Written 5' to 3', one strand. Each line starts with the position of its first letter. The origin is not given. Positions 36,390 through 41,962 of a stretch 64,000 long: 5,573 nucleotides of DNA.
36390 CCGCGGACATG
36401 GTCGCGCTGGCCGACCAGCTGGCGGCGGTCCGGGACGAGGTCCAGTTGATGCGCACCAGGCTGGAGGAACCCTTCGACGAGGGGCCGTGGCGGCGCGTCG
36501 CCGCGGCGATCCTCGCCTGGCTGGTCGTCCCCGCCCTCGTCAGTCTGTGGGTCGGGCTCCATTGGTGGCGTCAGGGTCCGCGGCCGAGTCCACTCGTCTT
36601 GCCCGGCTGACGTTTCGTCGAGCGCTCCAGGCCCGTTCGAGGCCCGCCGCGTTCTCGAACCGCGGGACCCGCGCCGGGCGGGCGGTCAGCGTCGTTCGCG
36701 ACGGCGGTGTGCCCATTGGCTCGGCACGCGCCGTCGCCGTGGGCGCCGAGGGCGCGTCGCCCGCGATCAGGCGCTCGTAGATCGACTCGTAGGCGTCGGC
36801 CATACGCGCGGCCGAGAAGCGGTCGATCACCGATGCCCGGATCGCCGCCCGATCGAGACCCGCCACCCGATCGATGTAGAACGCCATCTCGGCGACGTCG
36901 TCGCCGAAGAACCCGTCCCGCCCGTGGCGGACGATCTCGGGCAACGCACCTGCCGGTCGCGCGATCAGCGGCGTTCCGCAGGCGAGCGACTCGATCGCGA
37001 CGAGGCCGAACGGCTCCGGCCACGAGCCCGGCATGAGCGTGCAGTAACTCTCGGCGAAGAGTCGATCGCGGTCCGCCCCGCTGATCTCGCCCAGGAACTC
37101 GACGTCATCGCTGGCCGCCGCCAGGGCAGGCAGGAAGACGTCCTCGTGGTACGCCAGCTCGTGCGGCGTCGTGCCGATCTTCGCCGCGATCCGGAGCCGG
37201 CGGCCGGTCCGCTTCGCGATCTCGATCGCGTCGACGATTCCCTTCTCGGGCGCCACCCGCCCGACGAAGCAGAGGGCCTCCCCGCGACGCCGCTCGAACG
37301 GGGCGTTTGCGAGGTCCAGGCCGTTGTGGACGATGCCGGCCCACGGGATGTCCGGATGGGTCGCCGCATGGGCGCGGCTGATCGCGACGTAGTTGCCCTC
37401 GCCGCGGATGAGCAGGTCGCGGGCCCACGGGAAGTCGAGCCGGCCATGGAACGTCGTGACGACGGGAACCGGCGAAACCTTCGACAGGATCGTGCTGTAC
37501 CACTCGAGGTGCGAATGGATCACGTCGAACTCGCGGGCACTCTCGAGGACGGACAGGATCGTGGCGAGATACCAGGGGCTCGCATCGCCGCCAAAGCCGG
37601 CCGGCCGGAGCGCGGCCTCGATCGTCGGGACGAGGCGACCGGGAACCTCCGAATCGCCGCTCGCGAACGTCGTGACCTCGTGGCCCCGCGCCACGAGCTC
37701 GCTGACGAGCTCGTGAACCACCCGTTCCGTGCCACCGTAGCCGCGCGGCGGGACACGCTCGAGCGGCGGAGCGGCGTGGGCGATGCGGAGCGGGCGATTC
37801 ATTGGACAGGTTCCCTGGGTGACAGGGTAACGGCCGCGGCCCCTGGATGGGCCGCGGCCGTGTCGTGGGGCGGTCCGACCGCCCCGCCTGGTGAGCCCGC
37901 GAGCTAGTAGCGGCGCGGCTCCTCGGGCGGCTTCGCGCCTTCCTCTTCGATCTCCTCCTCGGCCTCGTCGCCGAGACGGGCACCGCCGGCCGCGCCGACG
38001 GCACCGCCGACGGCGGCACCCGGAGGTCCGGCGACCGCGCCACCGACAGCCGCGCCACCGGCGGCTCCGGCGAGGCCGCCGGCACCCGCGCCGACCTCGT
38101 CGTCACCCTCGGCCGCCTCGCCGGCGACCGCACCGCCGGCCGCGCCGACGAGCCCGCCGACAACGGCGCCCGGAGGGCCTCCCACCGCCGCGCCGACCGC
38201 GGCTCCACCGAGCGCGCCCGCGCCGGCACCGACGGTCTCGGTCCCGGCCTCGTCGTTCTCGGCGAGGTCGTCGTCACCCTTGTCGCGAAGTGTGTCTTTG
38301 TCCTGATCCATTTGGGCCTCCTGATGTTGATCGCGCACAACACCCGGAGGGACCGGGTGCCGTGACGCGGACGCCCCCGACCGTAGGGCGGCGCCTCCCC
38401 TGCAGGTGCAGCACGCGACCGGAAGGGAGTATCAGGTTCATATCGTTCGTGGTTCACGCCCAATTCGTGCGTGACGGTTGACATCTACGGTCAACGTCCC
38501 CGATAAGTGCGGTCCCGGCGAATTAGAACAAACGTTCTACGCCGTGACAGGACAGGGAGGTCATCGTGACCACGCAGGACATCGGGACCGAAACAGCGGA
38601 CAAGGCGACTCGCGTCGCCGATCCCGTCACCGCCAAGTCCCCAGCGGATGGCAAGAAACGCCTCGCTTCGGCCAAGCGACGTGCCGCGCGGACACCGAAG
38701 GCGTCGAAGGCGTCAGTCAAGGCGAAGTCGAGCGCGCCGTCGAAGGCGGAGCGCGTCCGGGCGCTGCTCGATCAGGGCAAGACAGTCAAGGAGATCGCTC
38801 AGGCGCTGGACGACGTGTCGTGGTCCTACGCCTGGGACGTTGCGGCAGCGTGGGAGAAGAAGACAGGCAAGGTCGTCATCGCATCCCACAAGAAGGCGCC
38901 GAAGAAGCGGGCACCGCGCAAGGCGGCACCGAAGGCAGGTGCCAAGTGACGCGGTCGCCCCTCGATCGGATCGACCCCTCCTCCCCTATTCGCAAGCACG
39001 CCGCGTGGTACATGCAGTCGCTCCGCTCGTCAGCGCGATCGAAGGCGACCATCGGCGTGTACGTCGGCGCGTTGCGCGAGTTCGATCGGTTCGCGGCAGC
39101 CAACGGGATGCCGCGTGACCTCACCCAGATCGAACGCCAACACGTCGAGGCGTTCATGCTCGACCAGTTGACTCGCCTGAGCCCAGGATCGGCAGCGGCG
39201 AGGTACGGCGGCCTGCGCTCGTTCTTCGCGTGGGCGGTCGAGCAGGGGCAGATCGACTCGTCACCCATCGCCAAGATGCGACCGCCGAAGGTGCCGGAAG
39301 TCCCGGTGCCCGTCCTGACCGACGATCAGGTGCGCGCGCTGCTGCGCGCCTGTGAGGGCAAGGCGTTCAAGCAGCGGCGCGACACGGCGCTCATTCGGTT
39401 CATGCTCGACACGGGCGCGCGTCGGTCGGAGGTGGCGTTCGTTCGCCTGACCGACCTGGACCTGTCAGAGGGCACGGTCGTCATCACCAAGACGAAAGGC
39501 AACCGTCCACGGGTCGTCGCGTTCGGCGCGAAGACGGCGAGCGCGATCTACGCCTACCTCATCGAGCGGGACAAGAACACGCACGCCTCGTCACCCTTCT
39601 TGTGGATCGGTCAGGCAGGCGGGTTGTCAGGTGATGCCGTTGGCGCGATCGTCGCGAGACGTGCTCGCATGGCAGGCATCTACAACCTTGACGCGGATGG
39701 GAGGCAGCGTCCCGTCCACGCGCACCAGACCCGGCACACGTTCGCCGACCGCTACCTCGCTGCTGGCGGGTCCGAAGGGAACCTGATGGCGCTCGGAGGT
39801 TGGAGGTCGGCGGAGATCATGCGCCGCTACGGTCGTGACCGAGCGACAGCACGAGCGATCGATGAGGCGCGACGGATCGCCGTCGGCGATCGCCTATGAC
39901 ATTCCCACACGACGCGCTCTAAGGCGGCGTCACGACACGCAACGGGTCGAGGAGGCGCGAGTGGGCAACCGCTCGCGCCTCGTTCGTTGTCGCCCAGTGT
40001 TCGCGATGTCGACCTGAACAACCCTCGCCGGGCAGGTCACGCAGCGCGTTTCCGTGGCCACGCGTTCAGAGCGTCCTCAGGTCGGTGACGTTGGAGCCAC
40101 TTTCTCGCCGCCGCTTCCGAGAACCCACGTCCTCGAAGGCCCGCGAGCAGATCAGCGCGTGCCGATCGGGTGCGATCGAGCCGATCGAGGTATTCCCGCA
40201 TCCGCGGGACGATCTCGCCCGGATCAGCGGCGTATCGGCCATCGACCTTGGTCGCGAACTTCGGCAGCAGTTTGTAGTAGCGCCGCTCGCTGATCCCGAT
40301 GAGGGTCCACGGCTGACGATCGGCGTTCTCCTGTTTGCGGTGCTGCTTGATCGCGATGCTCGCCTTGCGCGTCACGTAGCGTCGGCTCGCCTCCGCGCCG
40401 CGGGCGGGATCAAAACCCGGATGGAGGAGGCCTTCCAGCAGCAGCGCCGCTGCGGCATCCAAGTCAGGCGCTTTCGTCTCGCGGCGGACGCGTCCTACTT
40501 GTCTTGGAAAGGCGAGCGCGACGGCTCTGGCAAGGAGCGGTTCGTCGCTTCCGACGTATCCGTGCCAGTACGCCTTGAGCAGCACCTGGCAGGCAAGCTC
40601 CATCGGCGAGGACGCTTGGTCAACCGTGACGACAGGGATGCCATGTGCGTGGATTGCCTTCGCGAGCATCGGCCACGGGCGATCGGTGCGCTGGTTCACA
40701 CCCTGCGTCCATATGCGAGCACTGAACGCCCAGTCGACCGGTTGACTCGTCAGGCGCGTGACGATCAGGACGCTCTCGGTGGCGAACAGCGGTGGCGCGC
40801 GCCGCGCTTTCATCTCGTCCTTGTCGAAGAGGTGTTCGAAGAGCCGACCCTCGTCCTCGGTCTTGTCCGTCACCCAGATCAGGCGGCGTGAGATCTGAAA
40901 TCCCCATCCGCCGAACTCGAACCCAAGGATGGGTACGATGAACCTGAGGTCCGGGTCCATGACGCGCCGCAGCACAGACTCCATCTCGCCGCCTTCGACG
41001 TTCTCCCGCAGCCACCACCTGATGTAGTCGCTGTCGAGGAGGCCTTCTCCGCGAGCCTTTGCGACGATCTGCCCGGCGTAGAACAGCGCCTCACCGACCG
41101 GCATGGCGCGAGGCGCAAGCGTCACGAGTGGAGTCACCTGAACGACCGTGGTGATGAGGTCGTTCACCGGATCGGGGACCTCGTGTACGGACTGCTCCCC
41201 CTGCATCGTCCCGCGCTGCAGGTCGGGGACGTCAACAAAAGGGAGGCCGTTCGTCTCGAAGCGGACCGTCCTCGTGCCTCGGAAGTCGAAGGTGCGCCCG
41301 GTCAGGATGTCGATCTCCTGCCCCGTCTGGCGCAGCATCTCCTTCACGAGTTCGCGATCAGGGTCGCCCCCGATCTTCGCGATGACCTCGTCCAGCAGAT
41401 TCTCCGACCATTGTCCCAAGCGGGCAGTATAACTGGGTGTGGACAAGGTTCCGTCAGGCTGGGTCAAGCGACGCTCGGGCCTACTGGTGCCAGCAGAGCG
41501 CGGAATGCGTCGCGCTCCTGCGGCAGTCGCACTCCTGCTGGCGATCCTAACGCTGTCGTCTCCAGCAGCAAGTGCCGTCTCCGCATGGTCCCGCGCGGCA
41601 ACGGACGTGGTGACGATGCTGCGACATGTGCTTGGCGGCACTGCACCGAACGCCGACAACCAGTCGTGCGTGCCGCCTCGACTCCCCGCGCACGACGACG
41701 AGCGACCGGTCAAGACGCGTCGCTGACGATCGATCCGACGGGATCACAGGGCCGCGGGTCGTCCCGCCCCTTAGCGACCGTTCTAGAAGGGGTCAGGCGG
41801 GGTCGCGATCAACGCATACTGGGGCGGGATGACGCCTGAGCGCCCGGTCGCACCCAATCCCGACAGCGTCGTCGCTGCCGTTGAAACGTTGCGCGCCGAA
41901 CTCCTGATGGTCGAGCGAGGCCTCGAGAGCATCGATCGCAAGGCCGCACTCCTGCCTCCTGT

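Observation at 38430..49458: ~11-kb lower-GC integrative element with integrase, XRE regulator and primase-helicase but no virion or conjugation genes: satellite-like island in a high-GC actinobacterial background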

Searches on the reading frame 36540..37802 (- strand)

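Call 11: search_protein_families(library=pfam, max_evalue=0.01, proteins=[window:36540-37802:-])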
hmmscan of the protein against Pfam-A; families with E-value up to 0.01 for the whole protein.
window:36540-37802:- (420 aa): 6 families
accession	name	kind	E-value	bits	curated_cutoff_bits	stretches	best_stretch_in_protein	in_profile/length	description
PF00534.26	Glycos_transf_1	-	2.3e-18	66.8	26.4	1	175-303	16-143/172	Glycosyl transferases group 1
PF13439.12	Glyco_transf_4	-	1.6e-17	64.5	28.5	1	22-151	1-150/170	Glycosyltransferase Family 4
PF13692.12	Glyco_trans_1_4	-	1.2e-15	58.4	27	1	177-312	4-138/142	Glycosyl transferases group 1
PF13579.12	Glyco_trans_4_4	-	1.1e-11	45.8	29.7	1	23-136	1-122/158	Glycosyl transferase 4-like domain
PF20706.3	GT4-conflict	-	0.00038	20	26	1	173-282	196-311/385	Family 4 Glycosyltransferase in conflict systems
PF13524.12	Glyco_trans_1_2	-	0.003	17.9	25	1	197-323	11-123/144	Glycosyl transferase-like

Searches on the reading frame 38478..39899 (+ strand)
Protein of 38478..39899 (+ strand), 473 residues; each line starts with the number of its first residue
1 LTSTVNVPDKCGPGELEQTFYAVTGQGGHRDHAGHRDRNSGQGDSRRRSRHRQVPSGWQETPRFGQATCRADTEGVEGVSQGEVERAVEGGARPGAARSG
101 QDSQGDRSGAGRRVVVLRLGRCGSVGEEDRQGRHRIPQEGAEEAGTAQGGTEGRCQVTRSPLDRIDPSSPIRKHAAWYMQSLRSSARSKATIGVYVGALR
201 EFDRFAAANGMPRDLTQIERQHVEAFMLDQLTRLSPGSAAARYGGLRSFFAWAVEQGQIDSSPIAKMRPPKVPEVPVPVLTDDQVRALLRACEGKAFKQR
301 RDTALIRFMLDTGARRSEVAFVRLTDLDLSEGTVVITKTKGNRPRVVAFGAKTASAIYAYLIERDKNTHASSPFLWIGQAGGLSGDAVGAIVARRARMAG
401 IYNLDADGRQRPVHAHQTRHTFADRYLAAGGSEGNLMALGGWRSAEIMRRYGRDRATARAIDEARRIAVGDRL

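Call 9: search_protein_families(library=pfam, max_evalue=0.01, proteins=[window:38478-39899:+])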
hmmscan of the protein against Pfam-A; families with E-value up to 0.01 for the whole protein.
window:38478-39899:+ (473 aa): 3 families
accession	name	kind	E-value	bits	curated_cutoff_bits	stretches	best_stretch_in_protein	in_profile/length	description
PF00589.27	Phage_integrase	-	3.2e-24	86.1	27.1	1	279-454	2-168/172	Phage integrase family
PF02899.23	Phage_int_SAM_1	-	1e-06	29.3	22.3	1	180-257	6-83/83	Phage integrase, N-terminal SAM-like domain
PF13495.12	Phage_int_SAM_4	-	5.6e-05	23.9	27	1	180-256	7-81/85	Phage integrase, N-terminal SAM-like domain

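Call 13: search_protein_families(library=phrogs, max_evalue=0.01, proteins=[window:38478-39899:+])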
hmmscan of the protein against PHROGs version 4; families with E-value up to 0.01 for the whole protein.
window:38478-39899:+ (473 aa): 3 families
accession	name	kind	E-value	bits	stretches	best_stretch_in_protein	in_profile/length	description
phrog_1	-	integration and excision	4e-44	152.9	1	174-460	169-441/611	integrase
phrog_216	-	integration and excision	3.2e-29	103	1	243-453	19-223/301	integrase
phrog_5127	-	integration and excision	3.4e-06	27.8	1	172-336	121-251/355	integrase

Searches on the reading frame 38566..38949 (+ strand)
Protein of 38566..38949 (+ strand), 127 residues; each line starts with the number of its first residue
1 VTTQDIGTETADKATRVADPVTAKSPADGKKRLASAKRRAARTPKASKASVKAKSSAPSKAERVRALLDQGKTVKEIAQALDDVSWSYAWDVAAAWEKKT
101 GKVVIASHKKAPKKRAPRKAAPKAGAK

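Call 9: search_protein_families(library=pfam, max_evalue=0.01, proteins=[window:38566-38949:+])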
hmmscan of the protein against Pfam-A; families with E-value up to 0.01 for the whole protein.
window:38566-38949:+ (127 aa): 2 families
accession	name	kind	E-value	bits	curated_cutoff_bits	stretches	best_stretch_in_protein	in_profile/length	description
PF13384.12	HTH_23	-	0.00085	19.5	24.6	1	67-98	13-43/50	Homeodomain-like domain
PF16918.11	PknG_TPR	-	0.005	16.1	27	1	10-111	52-147/340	Protein kinase G tetratricopeptide repeat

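Call 13: search_protein_families(library=phrogs, max_evalue=0.01, proteins=[window:38566-38949:+])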
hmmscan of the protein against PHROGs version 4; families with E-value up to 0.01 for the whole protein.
window:38566-38949:+ (127 aa): 1 family
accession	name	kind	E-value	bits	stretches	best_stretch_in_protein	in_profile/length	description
phrog_664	-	DNA, RNA and nucleotide metabolism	0.0083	17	0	38-81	73-110/210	DNA binding protein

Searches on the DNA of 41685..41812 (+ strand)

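Call 123: search_dna_similar(query=window:41685-41812:+, collection=phages, mode=distant, max_evalue=0.01, max_rows=10)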
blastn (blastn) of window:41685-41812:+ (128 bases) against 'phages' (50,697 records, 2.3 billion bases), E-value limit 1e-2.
No match.
